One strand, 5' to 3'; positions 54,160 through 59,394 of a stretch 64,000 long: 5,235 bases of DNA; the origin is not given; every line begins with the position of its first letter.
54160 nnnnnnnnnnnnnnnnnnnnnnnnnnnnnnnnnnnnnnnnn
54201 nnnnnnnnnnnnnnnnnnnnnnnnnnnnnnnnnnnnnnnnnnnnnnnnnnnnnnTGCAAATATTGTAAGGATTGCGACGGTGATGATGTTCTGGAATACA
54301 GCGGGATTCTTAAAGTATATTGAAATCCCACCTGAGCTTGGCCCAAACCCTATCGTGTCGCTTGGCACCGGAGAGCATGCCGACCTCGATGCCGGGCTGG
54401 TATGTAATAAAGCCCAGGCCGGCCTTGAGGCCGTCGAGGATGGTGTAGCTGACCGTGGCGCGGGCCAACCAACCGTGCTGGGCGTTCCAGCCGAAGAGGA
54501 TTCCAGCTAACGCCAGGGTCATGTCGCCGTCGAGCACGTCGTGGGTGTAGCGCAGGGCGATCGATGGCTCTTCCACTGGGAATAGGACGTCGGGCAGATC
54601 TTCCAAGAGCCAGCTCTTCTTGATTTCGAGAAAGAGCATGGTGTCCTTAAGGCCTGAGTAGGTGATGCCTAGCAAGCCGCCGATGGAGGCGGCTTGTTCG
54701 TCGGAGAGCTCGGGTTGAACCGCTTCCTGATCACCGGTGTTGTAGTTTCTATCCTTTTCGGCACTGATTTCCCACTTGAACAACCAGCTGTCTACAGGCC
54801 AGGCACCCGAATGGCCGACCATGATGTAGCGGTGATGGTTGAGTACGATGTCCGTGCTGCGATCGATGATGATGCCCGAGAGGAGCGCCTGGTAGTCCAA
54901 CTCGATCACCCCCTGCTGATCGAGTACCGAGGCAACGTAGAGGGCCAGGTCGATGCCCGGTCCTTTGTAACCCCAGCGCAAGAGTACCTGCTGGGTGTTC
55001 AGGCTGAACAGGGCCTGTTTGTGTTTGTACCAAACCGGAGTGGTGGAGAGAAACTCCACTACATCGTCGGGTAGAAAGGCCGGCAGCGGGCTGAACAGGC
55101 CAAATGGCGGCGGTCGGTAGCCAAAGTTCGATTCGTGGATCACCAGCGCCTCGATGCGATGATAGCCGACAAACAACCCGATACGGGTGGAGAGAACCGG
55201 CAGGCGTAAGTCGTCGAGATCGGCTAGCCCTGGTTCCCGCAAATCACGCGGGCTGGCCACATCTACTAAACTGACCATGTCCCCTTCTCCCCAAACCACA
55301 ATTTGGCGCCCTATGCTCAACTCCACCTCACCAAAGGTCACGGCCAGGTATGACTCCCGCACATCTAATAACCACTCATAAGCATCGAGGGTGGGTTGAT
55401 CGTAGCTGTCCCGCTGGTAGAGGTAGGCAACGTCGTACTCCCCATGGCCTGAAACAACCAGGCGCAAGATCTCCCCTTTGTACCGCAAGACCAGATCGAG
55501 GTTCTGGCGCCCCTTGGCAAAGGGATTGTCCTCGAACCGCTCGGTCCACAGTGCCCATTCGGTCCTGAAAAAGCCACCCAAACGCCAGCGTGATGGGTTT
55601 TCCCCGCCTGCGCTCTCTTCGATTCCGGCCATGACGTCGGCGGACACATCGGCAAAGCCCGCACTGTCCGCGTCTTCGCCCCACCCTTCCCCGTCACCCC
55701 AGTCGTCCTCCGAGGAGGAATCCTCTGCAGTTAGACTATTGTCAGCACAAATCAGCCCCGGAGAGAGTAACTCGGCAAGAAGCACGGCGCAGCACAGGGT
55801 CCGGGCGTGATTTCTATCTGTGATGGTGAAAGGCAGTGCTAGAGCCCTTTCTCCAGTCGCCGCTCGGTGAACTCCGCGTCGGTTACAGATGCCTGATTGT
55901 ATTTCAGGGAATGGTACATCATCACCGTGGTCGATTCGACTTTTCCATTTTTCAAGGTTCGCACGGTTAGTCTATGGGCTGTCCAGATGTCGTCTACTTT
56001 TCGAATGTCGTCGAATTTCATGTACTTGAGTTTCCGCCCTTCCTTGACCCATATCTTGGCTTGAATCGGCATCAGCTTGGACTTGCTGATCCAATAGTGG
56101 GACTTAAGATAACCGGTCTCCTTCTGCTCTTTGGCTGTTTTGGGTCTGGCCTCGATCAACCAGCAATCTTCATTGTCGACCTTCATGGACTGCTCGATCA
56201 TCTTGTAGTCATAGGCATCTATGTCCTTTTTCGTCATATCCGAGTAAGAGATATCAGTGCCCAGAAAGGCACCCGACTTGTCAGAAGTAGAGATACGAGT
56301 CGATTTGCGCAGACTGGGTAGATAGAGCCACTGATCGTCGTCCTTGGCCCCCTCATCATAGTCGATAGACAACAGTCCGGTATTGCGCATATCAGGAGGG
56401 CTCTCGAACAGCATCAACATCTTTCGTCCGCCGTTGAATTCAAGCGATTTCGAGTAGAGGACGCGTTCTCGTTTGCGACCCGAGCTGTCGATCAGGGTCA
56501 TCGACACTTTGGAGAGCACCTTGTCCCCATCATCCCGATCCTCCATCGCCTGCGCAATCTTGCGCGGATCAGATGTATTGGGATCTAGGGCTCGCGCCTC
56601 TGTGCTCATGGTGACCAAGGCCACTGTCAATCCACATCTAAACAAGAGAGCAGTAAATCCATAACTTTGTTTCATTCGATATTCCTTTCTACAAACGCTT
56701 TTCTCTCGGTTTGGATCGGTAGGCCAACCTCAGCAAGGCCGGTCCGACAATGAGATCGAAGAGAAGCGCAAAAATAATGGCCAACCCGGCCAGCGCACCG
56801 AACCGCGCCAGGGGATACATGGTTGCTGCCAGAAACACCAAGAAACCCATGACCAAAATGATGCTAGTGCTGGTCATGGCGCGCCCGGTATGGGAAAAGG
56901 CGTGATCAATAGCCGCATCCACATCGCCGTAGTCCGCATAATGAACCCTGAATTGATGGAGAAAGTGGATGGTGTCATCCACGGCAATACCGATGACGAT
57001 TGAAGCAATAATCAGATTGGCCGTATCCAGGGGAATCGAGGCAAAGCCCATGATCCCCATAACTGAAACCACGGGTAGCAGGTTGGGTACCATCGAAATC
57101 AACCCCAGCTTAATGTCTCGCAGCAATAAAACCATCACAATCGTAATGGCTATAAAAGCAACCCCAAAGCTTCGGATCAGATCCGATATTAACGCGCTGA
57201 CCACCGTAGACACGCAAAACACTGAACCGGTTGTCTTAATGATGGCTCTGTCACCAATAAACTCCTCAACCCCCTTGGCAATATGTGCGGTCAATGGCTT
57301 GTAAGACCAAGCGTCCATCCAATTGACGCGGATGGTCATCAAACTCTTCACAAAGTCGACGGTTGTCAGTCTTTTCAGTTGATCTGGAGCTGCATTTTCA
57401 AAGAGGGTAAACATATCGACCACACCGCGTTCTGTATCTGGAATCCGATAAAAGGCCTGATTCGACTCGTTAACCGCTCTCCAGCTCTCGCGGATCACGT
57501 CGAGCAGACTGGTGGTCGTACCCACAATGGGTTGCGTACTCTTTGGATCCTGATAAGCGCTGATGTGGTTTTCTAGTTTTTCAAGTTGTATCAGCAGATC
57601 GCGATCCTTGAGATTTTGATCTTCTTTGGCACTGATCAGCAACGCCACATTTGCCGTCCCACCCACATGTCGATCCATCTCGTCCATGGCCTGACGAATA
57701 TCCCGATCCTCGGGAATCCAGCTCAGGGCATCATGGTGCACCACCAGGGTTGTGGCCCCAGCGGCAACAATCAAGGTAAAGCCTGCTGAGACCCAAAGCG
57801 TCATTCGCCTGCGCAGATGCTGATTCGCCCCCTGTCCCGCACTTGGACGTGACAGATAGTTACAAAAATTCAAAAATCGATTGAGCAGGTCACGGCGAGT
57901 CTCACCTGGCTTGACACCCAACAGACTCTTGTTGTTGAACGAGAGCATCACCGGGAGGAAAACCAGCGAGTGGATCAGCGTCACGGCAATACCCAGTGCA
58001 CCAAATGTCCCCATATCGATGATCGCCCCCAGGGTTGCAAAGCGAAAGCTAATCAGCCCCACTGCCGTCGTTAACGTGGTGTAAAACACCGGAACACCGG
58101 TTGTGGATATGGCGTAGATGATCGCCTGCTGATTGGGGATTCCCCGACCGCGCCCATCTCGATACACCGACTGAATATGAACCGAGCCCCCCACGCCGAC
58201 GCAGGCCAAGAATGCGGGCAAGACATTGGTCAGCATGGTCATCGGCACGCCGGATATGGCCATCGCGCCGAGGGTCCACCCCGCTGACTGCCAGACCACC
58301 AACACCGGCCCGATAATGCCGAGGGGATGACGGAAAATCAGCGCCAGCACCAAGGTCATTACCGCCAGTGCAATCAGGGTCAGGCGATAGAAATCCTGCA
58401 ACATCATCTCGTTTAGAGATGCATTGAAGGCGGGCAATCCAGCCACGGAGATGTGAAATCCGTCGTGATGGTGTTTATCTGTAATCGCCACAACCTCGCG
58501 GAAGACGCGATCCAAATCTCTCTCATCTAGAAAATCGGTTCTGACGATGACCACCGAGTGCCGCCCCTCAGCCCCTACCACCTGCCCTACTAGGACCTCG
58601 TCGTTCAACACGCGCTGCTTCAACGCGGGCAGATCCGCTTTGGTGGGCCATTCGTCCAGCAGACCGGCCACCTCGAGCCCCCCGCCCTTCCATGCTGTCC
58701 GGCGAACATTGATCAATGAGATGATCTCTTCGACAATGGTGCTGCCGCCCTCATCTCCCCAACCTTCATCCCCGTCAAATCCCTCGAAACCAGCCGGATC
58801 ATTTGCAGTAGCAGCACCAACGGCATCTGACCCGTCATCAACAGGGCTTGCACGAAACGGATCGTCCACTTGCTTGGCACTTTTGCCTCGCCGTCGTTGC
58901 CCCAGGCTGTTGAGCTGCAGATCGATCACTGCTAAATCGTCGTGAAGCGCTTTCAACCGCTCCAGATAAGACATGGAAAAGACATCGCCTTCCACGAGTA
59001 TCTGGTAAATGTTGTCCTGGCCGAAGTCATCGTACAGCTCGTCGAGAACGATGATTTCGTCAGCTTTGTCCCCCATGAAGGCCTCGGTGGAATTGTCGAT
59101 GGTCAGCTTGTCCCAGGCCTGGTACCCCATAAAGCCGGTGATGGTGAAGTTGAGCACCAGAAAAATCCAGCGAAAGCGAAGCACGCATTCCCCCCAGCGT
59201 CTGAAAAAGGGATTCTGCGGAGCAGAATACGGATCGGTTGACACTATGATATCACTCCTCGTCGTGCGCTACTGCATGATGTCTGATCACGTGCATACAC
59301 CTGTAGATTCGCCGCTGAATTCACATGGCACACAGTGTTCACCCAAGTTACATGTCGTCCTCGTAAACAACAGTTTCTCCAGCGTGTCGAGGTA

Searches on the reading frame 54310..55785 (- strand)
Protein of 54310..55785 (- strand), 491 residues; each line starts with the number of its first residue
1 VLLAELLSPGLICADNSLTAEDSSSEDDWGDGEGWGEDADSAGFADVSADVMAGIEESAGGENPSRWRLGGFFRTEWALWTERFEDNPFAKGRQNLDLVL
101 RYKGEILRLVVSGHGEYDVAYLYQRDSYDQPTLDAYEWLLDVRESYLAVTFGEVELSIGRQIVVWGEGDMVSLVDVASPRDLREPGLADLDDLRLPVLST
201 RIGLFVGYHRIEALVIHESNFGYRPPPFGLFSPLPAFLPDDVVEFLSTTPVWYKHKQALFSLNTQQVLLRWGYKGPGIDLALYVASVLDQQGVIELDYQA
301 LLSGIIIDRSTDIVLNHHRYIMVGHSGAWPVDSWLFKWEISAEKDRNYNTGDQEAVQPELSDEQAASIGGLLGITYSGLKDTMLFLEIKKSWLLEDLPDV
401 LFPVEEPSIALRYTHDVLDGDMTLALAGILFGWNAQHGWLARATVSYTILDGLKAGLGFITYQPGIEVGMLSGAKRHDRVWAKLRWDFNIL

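Call 10: search_protein_families(library=pfam, proteins=[window:54310-55785:-], max_evalue=0.001)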
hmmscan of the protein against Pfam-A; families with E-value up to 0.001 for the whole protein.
window:54310-55785:- (491 aa): 1 family
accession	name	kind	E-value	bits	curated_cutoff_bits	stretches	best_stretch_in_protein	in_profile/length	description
PF06980.17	DUF1302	-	5.7e-09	36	23.2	1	100-207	89-218/541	Protein of unknown function (DUF1302)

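Call 41: search_protein_families(library=ncbifam, proteins=[window:54310-55785:-], max_evalue=0.01)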
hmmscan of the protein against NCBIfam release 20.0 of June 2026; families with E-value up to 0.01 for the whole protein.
window:54310-55785:- (491 aa): 0 families

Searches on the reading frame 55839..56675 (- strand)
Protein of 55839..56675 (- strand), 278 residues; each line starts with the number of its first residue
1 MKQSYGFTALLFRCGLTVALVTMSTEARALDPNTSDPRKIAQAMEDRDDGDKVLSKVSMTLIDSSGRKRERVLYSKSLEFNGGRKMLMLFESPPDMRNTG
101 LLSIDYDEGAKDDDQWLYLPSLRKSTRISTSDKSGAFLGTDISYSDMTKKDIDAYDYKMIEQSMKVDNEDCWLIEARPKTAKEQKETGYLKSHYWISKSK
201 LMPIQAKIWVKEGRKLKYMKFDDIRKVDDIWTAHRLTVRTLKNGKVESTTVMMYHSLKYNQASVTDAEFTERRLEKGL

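Call 10: search_protein_families(library=pfam, proteins=[window:55839-56675:-], max_evalue=0.001)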
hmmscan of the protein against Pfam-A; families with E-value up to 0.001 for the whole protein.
window:55839-56675:- (278 aa): 2 families
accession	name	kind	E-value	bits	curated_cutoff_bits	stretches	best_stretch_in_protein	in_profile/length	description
PF17131.11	LolA_like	-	1.5e-49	168.6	30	1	83-276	2-184/184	Outer membrane lipoprotein-sorting protein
PF07044.18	DUF1329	-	5.5e-06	26.4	23.1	1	84-162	141-224/368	Protein of unknown function (DUF1329)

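Call 41: search_protein_families(library=ncbifam, proteins=[window:55839-56675:-], max_evalue=0.01)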
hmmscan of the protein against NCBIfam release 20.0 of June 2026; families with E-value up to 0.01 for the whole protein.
window:55839-56675:- (278 aa): 0 families

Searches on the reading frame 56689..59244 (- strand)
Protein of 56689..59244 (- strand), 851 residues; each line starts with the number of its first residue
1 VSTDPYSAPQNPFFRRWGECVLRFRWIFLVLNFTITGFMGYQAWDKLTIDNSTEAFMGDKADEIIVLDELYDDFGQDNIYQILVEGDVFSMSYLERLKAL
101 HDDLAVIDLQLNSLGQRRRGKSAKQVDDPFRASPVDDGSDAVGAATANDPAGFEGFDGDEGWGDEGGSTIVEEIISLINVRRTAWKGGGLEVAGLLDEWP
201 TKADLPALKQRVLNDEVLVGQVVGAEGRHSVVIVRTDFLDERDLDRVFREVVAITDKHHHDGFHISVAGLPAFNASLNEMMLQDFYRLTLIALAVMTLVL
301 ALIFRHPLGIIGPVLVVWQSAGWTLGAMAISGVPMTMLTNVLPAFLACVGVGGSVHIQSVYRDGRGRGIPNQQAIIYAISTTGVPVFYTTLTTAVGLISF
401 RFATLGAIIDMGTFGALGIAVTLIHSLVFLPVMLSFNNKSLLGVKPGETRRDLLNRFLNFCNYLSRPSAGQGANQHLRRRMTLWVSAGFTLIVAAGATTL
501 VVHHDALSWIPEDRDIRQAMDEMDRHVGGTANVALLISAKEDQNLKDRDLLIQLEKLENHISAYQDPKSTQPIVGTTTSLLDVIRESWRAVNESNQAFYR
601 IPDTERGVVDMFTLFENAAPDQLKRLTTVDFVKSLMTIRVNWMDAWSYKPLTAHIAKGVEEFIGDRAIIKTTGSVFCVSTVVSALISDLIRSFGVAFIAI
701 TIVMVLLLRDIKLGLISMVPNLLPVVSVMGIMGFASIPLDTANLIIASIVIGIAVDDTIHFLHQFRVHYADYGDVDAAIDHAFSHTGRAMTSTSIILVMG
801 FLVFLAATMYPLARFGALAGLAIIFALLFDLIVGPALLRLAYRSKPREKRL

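Call 10: search_protein_families(library=pfam, proteins=[window:56689-59244:-], max_evalue=0.001)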
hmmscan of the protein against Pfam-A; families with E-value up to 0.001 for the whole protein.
window:56689-59244:- (851 aa): 3 families
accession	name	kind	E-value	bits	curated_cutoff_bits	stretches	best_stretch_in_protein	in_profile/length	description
PF03176.21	MMPL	-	6.9e-29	101.3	20.5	2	218-437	76-302/333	MMPL family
PF12349.14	Sterol-sensing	-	5.1e-13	49.6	22.3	1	712-848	7-142/153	Sterol-sensing domain of SREBP cleavage-activation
PF02460.24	Patched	-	2.5e-09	37.5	23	1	709-838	26-154/156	Patched SSD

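Call 41: search_protein_families(library=ncbifam, proteins=[window:56689-59244:-], max_evalue=0.01)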
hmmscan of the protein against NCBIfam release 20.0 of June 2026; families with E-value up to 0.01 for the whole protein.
window:56689-59244:- (851 aa): 9 families
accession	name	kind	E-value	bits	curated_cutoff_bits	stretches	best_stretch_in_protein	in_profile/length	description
TIGR00921.1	2A067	subfamily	1.3e-63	215.2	351.9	2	479-841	3-346/733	hydrophobe/amphiphile efflux-3 (HAE3) family transporter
TIGR00833.1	actII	subfamily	4.8e-33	114.5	874.7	2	245-563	134-445/910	MMPL family RND transporter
TIGR03480.1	HpnN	hypoth_equivalog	6.8e-24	83.9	751.85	3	679-768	704-793/862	hopanoid biosynthesis associated RND transporter like protein HpnN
NF052374.1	HopndTporHpnN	equivalog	1.3e-09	36.8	1100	3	749-840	334-425/858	hopanoid transporter HpnN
NF006353.0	PRK08578.1-1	subfamily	1.3e-06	28.1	282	1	201-352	46-187/281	preprotein translocase subunit SecF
NF006357.0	PRK08578.2-1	equivalog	5.6e-06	26.3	304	1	680-833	112-261/282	preprotein translocase subunit SecF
NF006354.0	PRK08578.1-2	equivalog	0.00057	19.3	353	1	636-812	84-245/296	preprotein translocase subunit SecF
TIGR00915.1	2A0602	subfamily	0.00089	17.2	940.35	1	678-841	329-496/1050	efflux RND transporter permease subunit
NF045600.2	BstA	equivalog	0.0018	16.2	1400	0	687-766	749-828/903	sterol transporter cytoplasmic membrane protein BstA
